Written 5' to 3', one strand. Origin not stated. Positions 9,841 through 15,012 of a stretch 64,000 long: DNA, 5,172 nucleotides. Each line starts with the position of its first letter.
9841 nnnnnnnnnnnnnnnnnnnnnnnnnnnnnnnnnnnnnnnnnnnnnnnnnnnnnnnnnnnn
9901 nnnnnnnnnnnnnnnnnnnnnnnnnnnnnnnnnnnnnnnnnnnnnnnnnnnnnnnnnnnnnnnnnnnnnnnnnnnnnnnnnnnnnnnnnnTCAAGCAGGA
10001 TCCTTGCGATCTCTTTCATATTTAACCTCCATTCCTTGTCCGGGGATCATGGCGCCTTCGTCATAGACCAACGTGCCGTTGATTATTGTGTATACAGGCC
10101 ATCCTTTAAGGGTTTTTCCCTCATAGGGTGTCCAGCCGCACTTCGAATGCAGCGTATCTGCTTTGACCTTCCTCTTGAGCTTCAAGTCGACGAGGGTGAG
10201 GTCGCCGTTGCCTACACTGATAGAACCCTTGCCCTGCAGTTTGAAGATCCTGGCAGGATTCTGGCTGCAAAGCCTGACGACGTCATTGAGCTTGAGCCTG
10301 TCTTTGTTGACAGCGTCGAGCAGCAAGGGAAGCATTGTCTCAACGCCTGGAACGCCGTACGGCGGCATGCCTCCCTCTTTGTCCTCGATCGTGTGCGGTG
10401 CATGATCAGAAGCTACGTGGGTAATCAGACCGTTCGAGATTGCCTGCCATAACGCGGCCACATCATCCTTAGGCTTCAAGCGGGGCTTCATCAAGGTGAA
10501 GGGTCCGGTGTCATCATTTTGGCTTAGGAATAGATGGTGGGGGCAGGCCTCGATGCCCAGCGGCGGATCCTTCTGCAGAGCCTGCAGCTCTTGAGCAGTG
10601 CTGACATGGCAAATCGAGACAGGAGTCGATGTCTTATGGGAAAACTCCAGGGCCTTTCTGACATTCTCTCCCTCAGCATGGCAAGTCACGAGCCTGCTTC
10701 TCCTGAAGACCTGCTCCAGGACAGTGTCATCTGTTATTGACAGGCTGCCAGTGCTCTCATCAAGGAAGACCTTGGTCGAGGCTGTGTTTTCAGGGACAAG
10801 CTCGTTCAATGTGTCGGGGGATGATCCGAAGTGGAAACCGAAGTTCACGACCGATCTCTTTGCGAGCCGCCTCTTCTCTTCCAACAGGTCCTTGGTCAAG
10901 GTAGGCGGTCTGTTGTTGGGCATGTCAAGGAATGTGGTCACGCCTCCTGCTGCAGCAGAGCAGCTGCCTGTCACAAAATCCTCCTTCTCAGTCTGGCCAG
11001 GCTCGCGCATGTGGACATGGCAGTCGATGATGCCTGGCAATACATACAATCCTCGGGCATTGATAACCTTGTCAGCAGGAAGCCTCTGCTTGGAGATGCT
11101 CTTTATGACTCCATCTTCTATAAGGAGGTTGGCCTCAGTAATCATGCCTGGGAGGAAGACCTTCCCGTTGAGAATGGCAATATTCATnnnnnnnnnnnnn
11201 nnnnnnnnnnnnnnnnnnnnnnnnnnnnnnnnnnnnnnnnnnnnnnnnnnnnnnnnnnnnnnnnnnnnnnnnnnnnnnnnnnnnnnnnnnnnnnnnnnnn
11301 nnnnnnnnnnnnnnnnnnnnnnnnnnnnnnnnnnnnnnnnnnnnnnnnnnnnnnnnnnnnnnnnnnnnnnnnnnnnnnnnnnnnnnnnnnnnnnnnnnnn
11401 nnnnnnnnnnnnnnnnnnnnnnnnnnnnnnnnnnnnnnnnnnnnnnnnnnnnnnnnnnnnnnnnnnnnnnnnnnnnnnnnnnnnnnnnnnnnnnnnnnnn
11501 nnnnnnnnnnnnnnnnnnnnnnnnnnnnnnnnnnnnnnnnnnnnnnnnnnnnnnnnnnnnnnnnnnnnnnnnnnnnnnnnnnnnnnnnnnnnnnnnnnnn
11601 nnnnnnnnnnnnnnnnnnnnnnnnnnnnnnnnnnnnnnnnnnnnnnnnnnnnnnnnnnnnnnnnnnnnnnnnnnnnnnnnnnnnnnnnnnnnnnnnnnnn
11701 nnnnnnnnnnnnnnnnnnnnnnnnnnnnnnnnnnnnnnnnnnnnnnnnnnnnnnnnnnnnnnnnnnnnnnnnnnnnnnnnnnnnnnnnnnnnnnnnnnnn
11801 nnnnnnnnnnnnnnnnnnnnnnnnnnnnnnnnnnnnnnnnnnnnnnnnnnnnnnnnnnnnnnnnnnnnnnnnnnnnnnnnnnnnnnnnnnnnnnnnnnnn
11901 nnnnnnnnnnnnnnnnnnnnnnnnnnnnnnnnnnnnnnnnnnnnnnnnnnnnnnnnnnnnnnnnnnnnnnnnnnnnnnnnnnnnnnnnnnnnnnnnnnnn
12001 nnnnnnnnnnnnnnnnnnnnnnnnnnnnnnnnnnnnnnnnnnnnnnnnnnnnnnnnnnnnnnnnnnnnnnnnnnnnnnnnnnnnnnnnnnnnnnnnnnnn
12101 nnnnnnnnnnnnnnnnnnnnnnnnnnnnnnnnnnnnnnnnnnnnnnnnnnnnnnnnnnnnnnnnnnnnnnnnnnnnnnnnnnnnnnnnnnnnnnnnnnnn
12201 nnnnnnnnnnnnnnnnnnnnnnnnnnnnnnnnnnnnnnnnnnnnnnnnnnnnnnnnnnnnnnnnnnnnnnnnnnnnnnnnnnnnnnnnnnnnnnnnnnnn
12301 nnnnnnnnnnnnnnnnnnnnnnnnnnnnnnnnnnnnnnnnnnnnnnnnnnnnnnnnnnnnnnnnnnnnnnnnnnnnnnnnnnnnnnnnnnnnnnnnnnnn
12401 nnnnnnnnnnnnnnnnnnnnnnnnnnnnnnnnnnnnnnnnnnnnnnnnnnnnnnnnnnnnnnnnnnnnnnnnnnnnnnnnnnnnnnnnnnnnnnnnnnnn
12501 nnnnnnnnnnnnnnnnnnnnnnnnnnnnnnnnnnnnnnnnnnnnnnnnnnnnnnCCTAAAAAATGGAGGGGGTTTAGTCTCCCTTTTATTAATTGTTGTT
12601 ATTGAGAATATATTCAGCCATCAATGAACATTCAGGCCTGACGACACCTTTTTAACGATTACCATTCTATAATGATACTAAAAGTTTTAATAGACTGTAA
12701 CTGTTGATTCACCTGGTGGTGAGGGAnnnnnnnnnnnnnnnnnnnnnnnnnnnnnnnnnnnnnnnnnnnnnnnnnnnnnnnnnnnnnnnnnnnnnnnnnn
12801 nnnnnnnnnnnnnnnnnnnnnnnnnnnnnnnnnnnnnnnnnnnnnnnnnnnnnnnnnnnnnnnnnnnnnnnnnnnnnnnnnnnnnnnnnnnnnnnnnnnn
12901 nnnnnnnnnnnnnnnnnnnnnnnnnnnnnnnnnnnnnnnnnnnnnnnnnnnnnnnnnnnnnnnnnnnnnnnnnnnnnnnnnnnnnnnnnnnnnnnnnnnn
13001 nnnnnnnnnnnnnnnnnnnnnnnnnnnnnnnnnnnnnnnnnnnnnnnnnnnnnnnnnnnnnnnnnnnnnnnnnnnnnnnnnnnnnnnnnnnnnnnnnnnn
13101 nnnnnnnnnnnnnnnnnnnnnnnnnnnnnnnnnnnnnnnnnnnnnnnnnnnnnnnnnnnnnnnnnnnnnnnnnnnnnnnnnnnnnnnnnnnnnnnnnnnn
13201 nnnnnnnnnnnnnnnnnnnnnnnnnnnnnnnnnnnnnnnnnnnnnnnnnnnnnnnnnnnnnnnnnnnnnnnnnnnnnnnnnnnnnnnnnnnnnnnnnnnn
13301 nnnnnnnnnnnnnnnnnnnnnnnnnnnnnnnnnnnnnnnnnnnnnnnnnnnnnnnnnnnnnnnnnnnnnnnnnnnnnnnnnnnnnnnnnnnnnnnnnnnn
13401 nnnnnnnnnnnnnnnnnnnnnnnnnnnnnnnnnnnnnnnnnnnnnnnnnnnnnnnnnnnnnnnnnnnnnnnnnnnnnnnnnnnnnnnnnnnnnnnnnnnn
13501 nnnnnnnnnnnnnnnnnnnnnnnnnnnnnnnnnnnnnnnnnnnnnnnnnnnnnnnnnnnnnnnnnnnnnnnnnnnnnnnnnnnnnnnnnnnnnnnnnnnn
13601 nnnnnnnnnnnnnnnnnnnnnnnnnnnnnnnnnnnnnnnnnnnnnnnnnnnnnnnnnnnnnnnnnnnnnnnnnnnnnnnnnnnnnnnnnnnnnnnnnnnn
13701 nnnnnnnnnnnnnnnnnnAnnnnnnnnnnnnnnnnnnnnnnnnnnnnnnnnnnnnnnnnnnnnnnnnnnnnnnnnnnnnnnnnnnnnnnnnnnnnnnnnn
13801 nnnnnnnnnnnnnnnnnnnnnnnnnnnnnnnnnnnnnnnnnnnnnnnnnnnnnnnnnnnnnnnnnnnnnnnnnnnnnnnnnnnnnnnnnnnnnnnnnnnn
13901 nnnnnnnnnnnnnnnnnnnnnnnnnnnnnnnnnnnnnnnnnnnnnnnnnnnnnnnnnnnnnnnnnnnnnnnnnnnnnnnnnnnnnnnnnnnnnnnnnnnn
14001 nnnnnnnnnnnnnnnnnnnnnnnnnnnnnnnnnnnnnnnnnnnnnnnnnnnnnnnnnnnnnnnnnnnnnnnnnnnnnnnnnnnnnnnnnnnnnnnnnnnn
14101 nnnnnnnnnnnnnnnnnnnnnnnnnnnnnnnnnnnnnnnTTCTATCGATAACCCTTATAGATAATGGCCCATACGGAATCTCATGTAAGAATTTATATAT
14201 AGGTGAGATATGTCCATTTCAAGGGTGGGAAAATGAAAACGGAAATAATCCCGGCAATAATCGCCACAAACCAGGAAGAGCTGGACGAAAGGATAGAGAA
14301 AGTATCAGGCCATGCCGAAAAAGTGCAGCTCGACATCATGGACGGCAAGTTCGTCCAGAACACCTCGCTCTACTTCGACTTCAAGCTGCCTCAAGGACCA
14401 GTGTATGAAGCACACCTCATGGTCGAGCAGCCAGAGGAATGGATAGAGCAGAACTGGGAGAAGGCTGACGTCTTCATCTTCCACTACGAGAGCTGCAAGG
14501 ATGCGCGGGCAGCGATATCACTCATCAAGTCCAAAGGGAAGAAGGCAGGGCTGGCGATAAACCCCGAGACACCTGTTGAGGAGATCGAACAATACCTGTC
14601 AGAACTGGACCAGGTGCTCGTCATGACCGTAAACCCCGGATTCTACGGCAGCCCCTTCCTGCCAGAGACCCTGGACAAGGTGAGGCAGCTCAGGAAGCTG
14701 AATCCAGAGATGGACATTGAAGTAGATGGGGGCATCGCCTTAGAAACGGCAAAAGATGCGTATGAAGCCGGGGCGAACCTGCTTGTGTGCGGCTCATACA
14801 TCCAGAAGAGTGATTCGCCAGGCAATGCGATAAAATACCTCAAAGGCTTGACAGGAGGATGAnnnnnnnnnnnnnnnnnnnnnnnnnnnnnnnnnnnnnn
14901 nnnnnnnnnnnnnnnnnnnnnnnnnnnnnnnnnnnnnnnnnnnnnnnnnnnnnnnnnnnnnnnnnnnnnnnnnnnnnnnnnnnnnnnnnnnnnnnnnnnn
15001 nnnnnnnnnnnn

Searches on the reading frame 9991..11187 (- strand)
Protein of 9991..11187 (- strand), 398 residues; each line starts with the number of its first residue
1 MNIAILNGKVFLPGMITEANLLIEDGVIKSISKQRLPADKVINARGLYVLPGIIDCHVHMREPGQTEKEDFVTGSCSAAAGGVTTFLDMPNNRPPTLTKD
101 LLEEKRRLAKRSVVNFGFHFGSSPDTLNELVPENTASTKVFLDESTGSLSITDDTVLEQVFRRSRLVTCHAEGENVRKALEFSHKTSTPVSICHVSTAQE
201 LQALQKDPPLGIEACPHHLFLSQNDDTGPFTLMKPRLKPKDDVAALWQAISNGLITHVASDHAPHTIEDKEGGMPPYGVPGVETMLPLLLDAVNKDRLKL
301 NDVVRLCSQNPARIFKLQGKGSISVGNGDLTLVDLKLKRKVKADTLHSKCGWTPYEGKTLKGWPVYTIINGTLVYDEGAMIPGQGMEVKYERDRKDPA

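Call 31: search_protein_families(library=pfam, max_evalue=0.1, proteins=[window:9991-11187:-])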
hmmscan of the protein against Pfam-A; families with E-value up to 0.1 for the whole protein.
window:9991-11187:- (398 aa): 2 families
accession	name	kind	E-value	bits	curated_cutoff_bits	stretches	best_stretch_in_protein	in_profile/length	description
PF01979.26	Amidohydro_1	-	8e-24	85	25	1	48-374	1-345/345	Amidohydrolase family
PF07969.17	Amidohydro_3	-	9.3e-11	42.3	29.7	2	296-375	405-472/472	Amidohydrolase family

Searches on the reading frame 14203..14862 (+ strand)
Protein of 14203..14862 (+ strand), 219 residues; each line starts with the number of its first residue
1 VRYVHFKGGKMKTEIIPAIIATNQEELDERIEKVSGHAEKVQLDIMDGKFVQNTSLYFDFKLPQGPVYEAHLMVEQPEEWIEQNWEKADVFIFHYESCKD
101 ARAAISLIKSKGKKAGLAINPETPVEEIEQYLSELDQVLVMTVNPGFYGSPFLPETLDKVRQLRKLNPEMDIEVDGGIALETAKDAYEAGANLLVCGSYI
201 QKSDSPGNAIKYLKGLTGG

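Call 10: search_protein_families(library=pfam, proteins=[window:14203-14862:+])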
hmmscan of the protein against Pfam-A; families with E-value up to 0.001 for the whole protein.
window:14203-14862:+ (219 aa): 1 family
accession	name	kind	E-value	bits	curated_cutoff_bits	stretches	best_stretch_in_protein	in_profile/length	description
PF00834.25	Ribul_P_3_epim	-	1.9e-49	168.2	21.1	1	15-200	2-197/198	Ribulose-phosphate 3 epimerase family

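Call 43: find_encoding_contigs(protein=window:14203-14862:+, flank=2500, max_places=10)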
Protein window:14203-14862:+ (219 aa): no gene with exactly this product is on record in the collection.
